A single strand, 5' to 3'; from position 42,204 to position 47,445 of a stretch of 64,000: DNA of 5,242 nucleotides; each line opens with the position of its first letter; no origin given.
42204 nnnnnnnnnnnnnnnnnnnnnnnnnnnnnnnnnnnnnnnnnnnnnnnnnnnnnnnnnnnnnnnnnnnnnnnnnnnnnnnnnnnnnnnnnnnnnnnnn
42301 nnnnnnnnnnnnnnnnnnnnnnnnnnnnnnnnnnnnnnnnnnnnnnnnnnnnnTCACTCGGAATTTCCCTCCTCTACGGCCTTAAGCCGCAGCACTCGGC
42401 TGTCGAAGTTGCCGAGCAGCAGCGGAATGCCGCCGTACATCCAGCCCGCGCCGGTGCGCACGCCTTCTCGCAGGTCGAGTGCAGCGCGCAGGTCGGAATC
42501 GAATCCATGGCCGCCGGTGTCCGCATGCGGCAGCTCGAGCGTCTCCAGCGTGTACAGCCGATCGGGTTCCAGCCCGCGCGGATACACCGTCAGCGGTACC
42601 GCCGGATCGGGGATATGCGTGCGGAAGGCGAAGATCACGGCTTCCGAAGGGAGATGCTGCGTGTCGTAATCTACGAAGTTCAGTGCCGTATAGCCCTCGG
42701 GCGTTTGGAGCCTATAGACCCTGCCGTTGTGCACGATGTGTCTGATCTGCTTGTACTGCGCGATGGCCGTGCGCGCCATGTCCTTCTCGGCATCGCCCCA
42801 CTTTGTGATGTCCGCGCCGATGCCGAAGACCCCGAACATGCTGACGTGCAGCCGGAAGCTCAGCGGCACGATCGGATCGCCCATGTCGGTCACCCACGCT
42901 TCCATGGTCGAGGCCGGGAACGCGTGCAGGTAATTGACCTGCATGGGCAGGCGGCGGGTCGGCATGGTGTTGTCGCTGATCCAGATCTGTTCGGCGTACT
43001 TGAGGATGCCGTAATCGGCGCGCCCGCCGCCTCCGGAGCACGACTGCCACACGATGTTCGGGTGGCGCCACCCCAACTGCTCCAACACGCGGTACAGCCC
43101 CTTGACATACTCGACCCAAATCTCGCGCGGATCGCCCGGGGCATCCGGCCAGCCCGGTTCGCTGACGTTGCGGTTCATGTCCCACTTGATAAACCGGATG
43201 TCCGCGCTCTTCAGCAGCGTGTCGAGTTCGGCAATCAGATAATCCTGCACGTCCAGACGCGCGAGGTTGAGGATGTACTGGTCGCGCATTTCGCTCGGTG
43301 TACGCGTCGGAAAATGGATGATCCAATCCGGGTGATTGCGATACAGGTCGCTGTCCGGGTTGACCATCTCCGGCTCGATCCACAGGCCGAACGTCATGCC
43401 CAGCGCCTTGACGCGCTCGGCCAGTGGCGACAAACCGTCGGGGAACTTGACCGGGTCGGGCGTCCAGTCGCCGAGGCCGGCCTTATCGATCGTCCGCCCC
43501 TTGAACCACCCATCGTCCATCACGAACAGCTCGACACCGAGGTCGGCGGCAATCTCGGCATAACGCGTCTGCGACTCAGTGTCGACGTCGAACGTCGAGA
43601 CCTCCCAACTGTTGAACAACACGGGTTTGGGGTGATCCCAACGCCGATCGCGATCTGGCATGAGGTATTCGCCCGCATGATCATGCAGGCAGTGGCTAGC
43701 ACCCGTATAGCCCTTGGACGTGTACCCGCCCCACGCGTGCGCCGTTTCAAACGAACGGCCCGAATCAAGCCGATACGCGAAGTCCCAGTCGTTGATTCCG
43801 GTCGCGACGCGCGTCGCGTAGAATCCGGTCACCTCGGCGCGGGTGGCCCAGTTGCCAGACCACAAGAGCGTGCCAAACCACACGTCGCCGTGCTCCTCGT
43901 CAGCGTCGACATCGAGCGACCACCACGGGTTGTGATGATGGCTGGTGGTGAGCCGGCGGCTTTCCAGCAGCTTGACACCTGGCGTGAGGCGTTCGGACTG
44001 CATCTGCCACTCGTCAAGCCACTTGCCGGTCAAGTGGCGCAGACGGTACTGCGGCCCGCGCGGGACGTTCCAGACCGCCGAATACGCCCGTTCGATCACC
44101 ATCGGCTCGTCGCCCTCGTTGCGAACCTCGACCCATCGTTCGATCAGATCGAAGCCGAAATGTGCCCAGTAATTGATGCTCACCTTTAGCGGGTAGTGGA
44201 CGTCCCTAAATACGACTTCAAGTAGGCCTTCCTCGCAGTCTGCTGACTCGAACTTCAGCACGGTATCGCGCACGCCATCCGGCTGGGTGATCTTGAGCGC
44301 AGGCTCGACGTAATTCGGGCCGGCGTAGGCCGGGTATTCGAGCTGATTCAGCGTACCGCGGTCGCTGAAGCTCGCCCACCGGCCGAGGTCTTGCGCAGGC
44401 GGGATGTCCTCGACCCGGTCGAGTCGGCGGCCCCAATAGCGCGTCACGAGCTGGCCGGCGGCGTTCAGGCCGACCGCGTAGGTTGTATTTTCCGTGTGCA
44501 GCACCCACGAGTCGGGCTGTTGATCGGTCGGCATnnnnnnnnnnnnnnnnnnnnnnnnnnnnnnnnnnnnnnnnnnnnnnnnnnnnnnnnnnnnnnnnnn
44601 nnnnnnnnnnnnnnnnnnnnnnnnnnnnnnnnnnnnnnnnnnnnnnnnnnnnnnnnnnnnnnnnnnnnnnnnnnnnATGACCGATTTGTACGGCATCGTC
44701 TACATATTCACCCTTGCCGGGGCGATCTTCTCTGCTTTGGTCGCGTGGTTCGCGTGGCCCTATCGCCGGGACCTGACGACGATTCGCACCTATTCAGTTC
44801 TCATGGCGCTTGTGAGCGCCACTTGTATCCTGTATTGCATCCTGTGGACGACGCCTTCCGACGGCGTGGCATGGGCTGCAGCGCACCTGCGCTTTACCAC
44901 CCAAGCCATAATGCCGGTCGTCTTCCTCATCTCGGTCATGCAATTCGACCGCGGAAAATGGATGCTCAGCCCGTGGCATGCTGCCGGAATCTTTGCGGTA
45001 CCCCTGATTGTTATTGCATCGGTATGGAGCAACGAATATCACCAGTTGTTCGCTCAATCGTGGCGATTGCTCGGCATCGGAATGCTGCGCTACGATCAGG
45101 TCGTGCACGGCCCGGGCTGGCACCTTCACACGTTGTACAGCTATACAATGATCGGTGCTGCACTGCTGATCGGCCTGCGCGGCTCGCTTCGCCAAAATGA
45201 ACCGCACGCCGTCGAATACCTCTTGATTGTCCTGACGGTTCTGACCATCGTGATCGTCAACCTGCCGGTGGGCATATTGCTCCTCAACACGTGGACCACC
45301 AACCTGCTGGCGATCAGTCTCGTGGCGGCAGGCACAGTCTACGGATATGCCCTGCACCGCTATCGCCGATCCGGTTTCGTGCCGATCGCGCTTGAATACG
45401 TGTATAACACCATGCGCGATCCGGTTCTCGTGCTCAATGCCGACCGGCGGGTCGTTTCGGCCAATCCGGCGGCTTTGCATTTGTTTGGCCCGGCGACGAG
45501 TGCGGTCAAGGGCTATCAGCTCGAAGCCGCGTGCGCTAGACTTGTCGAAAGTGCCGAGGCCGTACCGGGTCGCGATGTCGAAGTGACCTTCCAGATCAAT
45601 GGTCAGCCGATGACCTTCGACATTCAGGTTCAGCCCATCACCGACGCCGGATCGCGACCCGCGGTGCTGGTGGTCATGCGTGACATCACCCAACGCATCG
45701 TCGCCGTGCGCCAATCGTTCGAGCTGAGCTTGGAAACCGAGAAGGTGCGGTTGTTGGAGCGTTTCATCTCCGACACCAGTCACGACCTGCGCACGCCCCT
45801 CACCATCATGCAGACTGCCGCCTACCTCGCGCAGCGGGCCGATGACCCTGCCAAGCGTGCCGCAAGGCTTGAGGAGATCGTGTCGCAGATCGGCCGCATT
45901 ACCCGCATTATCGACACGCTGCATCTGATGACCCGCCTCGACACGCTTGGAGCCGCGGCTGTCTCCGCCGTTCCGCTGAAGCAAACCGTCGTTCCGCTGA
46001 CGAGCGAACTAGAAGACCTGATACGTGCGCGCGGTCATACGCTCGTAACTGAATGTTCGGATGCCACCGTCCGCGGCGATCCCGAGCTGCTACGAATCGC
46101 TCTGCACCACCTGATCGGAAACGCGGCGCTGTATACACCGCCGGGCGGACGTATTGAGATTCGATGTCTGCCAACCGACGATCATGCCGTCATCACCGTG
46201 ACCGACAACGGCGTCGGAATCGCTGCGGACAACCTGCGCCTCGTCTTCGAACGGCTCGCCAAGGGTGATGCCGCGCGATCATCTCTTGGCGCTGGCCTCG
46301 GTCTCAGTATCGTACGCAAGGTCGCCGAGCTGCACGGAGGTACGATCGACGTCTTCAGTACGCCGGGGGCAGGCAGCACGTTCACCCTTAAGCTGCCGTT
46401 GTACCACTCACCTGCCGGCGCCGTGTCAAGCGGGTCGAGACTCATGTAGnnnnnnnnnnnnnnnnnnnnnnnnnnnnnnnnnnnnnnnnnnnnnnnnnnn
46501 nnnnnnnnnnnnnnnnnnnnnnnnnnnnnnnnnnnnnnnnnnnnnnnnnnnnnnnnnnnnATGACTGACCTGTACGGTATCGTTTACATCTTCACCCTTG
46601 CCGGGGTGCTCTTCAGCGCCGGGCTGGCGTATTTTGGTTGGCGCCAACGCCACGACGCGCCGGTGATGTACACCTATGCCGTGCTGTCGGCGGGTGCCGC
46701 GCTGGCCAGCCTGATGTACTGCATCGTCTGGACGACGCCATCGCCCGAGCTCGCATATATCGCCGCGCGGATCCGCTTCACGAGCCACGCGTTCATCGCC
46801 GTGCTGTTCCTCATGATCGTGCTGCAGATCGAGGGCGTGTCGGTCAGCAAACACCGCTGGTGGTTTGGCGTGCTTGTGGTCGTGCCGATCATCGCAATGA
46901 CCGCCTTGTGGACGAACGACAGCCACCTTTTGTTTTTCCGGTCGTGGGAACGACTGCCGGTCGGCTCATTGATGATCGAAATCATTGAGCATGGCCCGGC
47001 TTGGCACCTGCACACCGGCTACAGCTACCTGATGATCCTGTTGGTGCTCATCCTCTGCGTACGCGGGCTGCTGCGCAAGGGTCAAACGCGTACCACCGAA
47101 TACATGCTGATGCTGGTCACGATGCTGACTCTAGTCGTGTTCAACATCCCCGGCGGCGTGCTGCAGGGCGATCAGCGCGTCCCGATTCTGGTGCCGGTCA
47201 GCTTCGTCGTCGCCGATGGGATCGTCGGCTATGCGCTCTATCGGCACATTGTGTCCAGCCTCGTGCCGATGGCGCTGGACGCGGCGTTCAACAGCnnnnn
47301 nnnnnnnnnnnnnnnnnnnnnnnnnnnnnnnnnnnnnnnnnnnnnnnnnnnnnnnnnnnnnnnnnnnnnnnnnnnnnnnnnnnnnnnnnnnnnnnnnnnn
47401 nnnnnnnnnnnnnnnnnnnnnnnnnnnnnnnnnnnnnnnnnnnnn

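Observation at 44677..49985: Tandem duplicated 7TM-sensor histidine kinases co-transcribed with a Cache-GGDEF cyclase, and no response regulator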

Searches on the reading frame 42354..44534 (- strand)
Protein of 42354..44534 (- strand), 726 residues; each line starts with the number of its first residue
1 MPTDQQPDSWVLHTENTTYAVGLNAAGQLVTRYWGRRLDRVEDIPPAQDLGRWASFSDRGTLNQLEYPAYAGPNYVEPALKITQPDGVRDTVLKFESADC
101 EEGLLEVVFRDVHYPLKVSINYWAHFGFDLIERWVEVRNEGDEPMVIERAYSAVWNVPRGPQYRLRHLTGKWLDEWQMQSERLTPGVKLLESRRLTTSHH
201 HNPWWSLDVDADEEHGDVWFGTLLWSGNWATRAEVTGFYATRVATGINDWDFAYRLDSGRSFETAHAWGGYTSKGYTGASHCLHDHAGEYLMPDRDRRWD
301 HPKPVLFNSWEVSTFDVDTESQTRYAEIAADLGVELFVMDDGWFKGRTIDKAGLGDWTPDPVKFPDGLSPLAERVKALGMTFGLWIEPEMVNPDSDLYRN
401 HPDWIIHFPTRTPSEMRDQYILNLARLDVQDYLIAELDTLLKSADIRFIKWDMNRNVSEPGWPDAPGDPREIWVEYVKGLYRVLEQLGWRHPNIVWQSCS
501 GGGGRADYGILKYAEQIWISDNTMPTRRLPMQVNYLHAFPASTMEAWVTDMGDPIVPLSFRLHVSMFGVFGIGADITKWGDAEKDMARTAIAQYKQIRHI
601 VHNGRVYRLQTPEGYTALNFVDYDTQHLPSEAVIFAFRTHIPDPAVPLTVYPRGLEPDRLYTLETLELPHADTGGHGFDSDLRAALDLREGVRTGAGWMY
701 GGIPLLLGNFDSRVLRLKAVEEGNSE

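Call 40: search_protein_families(library=pfam, proteins=[window:42354-44534:-], max_evalue=0.001)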
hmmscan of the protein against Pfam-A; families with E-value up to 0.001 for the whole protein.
window:42354-44534:- (726 aa): 3 families
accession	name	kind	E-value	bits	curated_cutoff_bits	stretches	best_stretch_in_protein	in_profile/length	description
PF02065.24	Melibiase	-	3e-104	349.2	27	1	261-604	1-347/347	Melibiase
PF16875.11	Glyco_hydro_36N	-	6e-53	180.3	27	1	27-256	1-252/253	Glycosyl hydrolase family 36 N-terminal domain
PF16874.11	Glyco_hydro_36C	-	4.2e-07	30.8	27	1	616-717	2-77/77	Glycosyl hydrolase family 36 C-terminal domain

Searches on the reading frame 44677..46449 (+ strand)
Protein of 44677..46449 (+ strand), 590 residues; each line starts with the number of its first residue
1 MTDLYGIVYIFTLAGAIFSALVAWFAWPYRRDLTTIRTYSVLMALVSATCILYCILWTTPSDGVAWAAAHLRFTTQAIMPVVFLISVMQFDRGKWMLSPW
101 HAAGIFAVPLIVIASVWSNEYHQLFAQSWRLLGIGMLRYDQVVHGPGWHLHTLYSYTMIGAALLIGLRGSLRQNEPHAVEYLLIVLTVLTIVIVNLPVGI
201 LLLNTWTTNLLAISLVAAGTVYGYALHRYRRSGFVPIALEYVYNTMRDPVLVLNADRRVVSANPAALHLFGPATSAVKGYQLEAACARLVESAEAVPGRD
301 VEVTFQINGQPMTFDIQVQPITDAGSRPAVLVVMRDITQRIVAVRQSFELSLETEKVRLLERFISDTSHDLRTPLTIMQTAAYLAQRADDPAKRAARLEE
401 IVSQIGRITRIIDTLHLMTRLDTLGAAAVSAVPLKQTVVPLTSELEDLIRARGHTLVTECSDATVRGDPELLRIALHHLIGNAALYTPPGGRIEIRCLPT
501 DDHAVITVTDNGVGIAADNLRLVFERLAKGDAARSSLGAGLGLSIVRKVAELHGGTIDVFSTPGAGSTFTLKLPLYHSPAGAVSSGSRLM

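Call 3: search_protein_families(library=pfam, proteins=[window:44677-46449:+], max_evalue=0.01)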
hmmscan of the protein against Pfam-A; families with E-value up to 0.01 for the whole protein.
window:44677-46449:+ (590 aa): 8 families
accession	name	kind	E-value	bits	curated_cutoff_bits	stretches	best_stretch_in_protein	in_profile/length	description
PF02518.31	HATPase_c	-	2.7e-27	95.8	26.4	1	467-576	1-110/111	Histidine kinase-, DNA gyrase B-, and HSP90-like ATPase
PF16927.11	HisKA_7TM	-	7.3e-26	91.8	28.6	1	13-236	3-224/224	N-terminal 7TM region of histidine kinase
PF00512.31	HisKA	-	1.9e-11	44.3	26.9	1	360-423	2-65/66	His Kinase A (phospho-acceptor) domain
PF00989.32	PAS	-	2.2e-09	37.8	22.6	1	242-337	6-113/113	PAS fold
PF08448.16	PAS_4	-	2.2e-07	31.5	23.1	1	245-340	3-108/110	PAS fold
PF13188.13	PAS_8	-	5e-06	26.7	21.8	1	239-281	3-42/65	PAS domain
PF13426.13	PAS_9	-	4.9e-05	24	27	1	248-339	2-103/103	PAS domain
PF13581.12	HATPase_c_2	-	0.0088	16.5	27.4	0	486-550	46-109/127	Histidine kinase-like ATPase domain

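Call 8: find_encoding_contigs(protein=window:44677-46449:+, flank=10000, max_places=6)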
Protein window:44677-46449:+ (590 aa): no gene with exactly this product is on record in the collection.

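Call 56: search_protein_families(library=ncbifam, proteins=[window:44677-46449:+], max_evalue=0.01)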
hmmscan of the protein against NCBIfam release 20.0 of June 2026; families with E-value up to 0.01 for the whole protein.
window:44677-46449:+ (590 aa): 81 families (the best 25 are shown)
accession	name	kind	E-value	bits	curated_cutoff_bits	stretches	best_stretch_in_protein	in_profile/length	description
TIGR02966.1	phoR_proteo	equivalog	6.5e-47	160.2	334.2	1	242-572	11-332/333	phosphate regulon sensor histidine kinase PhoR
NF046044.1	PnpS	equivalog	6.7e-46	157.1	400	1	239-574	57-390/390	two-component system histidine kinase PnpS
TIGR01386.1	cztS_silS_copS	subfamily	8.5e-39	133.8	292.55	1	355-574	236-457/457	heavy metal sensor histidine kinase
NF041735.1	hist_kin_RppB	equivalog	4e-37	128.1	400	1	360-574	216-438/438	two-component system sensor histidine kinase RppB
NF047874.1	MASE3_PAS_HK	subfamily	8.5e-37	127.2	560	1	301-577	339-627/655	MASE3 domain-containing sensor histidine kinase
NF040691.1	MtrAB_MtrB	equivalog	2.2e-35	122.6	450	1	358-575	269-492/507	MtrAB system histidine kinase MtrB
NF008312.0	PRK11100.1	equivalog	1.1e-32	113.5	356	1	358-574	254-473/477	two-component system sensor histidine kinase CreC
NF041832.1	near_NosP_CTERM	subfamily_domain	1.2e-32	113.4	400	1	362-578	9-228/370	NahK/ErcS family hybrid sensor histidine kinase/response regulator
NF033092.0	HK_WalK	equivalog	1.8e-32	112.7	725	1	239-575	260-594/594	cell wall metabolism sensor histidine kinase WalK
NF008468.0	PRK11360.1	equivalog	4.4e-31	107.9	646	1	241-577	272-610/616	two-component system sensor histidine kinase AtoS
NF006800.0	PRK09303.1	equivalog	2.1e-28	99.3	342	1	354-577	145-379/383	histidine kinase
NF045595.1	HK_scytonemin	equivalog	2.8e-28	98.7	865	1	323-575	377-635/637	scytonemin biosynthesis sensor histidine kinase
NF007664.1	PRK10337.1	equivalog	2.9e-28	98.7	475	1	361-566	231-435/442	quorum sensing histidine kinase QseC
NF008235.0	PRK11006.1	equivalog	1.8e-27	96.3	390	1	288-574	148-422/431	phosphate regulon sensor histidine kinase PhoR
NF052314.1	T9SS_HK_PorY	subfamily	3.6e-27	95.5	350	1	360-557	211-403/418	PorY family sensor histidine kinase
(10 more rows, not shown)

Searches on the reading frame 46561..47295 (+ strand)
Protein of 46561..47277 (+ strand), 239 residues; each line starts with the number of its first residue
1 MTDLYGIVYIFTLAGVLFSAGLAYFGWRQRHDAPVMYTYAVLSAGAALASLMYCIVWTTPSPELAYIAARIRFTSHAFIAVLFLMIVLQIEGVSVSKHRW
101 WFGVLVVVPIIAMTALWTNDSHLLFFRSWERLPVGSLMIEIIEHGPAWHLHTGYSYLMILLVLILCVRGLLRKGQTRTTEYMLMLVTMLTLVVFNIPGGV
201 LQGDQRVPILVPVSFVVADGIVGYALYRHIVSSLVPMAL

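Call 45: find_homologous_proteins(query=window:46561-47277:+, max_evalue=0.001)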
Query seq(239 aa): 1207 candidates shared short words with the query, none scored E <= 0.001.

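Call 74: predict_structure(alignment_id=A4)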
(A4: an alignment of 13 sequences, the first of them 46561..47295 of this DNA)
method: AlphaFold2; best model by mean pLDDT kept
length: 245 residues; sequences in the alignment: 13
mean_pLDDT: 86.2   pTM: 0.83
mean pLDDT of the five models: 86.2, 84.1, 83.8, 83.4, 83.0
residues with pLDDT >= 90: 103; 70-90: 120; 50-70: 18; < 50: 4
segments of 3 or more residues with pLDDT < 50: 201-204
pLDDT, mean of each block of 10 residues (from residue 1): 84 96 94 90 95 93 92 87 91 86 88 90 89 87 87 89 91 78 90 70 59 89 89 70 72
secondary structure, 60 per line:
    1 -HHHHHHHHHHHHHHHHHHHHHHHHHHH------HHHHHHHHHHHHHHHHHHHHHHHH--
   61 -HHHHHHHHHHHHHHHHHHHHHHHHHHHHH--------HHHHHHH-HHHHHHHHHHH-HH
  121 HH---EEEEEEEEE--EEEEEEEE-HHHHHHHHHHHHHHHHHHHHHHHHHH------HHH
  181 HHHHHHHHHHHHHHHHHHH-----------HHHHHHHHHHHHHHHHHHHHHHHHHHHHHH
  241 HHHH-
elements in order: H2-28 H35-58 H62-90 H99-105 H107-117 H119-122 E126-134 E137-144 H146-171 H178-199 H211-244
